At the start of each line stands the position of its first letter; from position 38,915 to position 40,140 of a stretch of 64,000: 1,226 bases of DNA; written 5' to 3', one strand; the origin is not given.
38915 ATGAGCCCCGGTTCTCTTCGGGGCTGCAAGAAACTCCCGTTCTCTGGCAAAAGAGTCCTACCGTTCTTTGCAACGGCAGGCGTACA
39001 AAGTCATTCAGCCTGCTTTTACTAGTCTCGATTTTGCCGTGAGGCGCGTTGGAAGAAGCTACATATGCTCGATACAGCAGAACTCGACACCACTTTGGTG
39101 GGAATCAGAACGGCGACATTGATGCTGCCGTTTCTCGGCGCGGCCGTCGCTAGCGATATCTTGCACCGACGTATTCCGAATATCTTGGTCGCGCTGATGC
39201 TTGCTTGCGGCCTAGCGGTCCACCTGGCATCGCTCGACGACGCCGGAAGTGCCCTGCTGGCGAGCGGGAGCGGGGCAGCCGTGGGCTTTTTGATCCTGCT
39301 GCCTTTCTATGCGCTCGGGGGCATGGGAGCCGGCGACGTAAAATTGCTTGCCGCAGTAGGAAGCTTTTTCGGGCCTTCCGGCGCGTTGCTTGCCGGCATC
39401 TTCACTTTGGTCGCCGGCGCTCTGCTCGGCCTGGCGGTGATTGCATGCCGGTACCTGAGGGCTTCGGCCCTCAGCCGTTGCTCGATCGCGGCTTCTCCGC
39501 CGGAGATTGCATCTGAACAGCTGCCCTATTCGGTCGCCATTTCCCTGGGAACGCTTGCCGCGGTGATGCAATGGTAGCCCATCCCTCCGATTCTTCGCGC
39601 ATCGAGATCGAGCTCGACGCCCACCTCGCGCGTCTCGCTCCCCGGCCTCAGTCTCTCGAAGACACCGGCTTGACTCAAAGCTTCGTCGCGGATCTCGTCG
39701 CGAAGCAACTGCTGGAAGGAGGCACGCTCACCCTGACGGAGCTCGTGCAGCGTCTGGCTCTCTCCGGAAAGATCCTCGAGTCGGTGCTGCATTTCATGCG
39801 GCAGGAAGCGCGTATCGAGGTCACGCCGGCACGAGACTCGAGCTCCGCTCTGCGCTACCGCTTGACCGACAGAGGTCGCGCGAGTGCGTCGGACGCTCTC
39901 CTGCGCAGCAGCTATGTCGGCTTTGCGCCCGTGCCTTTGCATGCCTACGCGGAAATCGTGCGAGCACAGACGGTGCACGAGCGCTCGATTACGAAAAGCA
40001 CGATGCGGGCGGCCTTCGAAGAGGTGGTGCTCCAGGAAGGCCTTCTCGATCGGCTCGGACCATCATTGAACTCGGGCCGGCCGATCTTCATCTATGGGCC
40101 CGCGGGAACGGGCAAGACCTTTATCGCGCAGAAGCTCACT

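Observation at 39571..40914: AAA+ ATPase with a novel N-terminal domain, translationally coupled to the prepilin peptidase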

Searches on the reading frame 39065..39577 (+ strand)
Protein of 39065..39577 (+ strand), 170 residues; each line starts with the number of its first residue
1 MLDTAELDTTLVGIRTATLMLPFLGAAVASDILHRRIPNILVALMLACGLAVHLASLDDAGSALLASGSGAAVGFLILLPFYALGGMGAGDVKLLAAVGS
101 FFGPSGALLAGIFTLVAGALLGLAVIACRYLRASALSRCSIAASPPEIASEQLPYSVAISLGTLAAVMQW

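Call 3: search_protein_families(library=pfam, proteins=[window:39065-39577:+], max_evalue=0.01)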
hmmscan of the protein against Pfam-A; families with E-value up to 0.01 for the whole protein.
window:39065-39577:+ (170 aa): 1 family
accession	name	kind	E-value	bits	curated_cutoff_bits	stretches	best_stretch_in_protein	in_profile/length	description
PF01478.23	Peptidase_A24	-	1.5e-16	61.2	26.5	1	20-123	3-104/104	Type IV leader peptidase family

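Call 4: search_protein_families(library=ncbifam, proteins=[window:39065-39577:+], max_evalue=0.01)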
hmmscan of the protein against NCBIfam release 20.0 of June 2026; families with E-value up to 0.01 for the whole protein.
window:39065-39577:+ (170 aa): 0 families

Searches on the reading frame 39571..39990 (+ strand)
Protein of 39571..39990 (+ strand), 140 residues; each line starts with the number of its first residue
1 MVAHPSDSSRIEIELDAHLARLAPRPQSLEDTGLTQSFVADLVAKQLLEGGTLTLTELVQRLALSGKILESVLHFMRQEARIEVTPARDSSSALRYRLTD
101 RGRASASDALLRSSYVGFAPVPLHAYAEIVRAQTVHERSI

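Call 44: predict_structure(alignment_id=A2)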
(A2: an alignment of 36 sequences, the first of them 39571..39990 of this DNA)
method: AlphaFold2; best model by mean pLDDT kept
length: 140 residues; sequences in the alignment: 36
mean_pLDDT: 89.6   pTM: 0.80
mean pLDDT of the five models: 89.6, 89.1, 89.1, 89.0, 83.1
residues with pLDDT >= 90: 93; 70-90: 35; 50-70: 11; < 50: 1
segments of 3 or more residues with pLDDT < 50: none
pLDDT, mean of each block of 10 residues (from residue 1): 66 77 87 96 98 98 97 98 94 95 98 97 88 65
secondary structure, 60 per line:
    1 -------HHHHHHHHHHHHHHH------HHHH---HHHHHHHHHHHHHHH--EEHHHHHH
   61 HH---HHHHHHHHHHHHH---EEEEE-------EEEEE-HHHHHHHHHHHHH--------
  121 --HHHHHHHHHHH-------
elements in order: H8-22 H29-32 H36-50 H55-62 H66-78 E82-86 E94-98 H100-112 H123-133

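Call 48: fold_search(model_id=the predicted structure, library=pdb)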
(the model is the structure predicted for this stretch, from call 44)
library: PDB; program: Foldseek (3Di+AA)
matches with E <= 10: 1572; with E <= 0.001: 68
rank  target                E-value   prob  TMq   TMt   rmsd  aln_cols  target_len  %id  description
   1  5yi1                  5.8e-05  1.00  0.53  0.56  12.9       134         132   15  Structure of Lactococcus lactis ZitR, C30AH42A mutant in apo form (released 2017-12-06)
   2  5yi0_A                7.5e-05  1.00  0.52  0.50  12.8       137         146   14  Structure of Lactococcus lactis ZitR, C30AH42A mutant (released 2017-12-06)
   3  5hli_A                9.7e-05  1.00  0.45  0.43  10.5       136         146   19  Structure of Disulfide formed AbfR (released 2017-01-25)
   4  8za5_B                1.2e-04  1.00  0.51  0.51   8.2       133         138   16  Crystal structure of HsmR (released 2025-10-29)
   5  5e1z                  1.2e-04  1.00  0.48  0.41  11.7       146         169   18  Crystal structure of the organohalide sensing RdhR-CbdbA1625 transcriptional regulator in the 2,4-dichlorophenol bound f (released 2016-10-05)
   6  8zde_C                1.2e-04  1.00  0.52  0.53   8.2       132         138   16  Crystal structure of HsmR with DNA bound (released 2025-11-05)
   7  1s3j_A                1.2e-04  1.00  0.50  0.49   9.8       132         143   21  X-ray crystal structure of YusO protein from Bacillus subtilis (released 2004-04-13)
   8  5yhx_M                1.4e-04  1.00  0.51  0.50  10.1       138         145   17  Structure of Lactococcus lactis ZitR, wild type (released 2017-12-06)
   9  8zde_B                1.8e-04  1.00  0.52  0.49   8.8       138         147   15  Crystal structure of HsmR with DNA bound (released 2025-11-05)
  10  5yhy                  1.8e-04  1.00  0.50  0.48  12.2       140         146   17  Structure of Lactococcus lactis ZitR, C30S mutant (released 2017-12-06)
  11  6pcp_C                2.1e-04  1.00  0.48  0.48   9.8       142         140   16  Mechanism for regulation of DNA binding of Bordetella bronchiseptica BpsR by 6-hydroxynicotinic acid (released 2019-11-06)
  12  4xrf                  2.1e-04  1.00  0.50  0.49  11.1       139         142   15  Crystal structure of MepR like protein complexed with pseudoligands (released 2016-02-10)
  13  1z9c_C                2.2e-04  1.00  0.45  0.46   8.9       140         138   17  Crystal structure of OhrR bound to the ohrA promoter: Structure of MarR family protein with operator DNA (released 2005-10-25)
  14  5hlg_D                2.2e-04  1.00  0.45  0.45  11.3       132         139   21  Structure of reduced AbfR bound to DNA (released 2017-01-25)
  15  5hlh_E                2.4e-04  1.00  0.48  0.49  11.2       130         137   22  Crystal structure of the overoxidized AbfR bound to DNA (released 2017-01-25)
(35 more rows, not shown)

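Call 58: search_solved_structures(query=A2, max_evalue=10, show_alignments=1)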
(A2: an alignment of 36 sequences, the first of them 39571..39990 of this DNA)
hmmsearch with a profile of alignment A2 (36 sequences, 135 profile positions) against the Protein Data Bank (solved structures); distinct sequences matched with E-value up to 10: 127 (the best 60 are shown).
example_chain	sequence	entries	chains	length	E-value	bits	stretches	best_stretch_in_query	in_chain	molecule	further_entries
2rdp_A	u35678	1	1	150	9.5e-07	31.8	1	38-108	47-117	putative transcriptional regulator MarR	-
4xrf_A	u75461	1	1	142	1.9e-06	30.8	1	24-107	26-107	Transcriptional regulator, MarR family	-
1s3j_A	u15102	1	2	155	2.3e-05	27.4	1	19-106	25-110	YusO protein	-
8za5_A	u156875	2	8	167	3e-05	27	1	25-102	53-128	MarR-family transcriptional regulator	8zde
9vg2_A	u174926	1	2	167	4.1e-05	26.5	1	25-102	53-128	MarR-family transcriptional regulator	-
5hli_A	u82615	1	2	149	4.7e-05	26.3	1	26-106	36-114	MarR family transcriptional regulator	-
5hlh_A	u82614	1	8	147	5e-05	26.3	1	35-106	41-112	MarR family transcriptional regulator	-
5hlg_A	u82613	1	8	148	5e-05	26.3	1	35-106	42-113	MarR family transcriptional regulator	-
4hbl_A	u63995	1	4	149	0.0001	25.3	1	35-106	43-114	Transcriptional regulator, MarR family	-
7l19_A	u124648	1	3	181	0.00019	24.4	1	42-107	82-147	MarR family transcriptional regulator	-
3nrv_A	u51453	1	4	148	0.0002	24.3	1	41-100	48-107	Putative transcriptional regulator (MarR/EmrR family)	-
1z91_A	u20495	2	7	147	0.00023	24.1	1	37-105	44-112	Organic hydroperoxide resistance transcriptional regulator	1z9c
2obp_A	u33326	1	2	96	0.00026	23.9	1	49-105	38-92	Putative DNA-binding protein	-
2pfb_A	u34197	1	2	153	0.0003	23.8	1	37-101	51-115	Transcriptional regulator OhrR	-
2pex_A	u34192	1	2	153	0.00031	23.7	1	37-101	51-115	Transcriptional regulator OhrR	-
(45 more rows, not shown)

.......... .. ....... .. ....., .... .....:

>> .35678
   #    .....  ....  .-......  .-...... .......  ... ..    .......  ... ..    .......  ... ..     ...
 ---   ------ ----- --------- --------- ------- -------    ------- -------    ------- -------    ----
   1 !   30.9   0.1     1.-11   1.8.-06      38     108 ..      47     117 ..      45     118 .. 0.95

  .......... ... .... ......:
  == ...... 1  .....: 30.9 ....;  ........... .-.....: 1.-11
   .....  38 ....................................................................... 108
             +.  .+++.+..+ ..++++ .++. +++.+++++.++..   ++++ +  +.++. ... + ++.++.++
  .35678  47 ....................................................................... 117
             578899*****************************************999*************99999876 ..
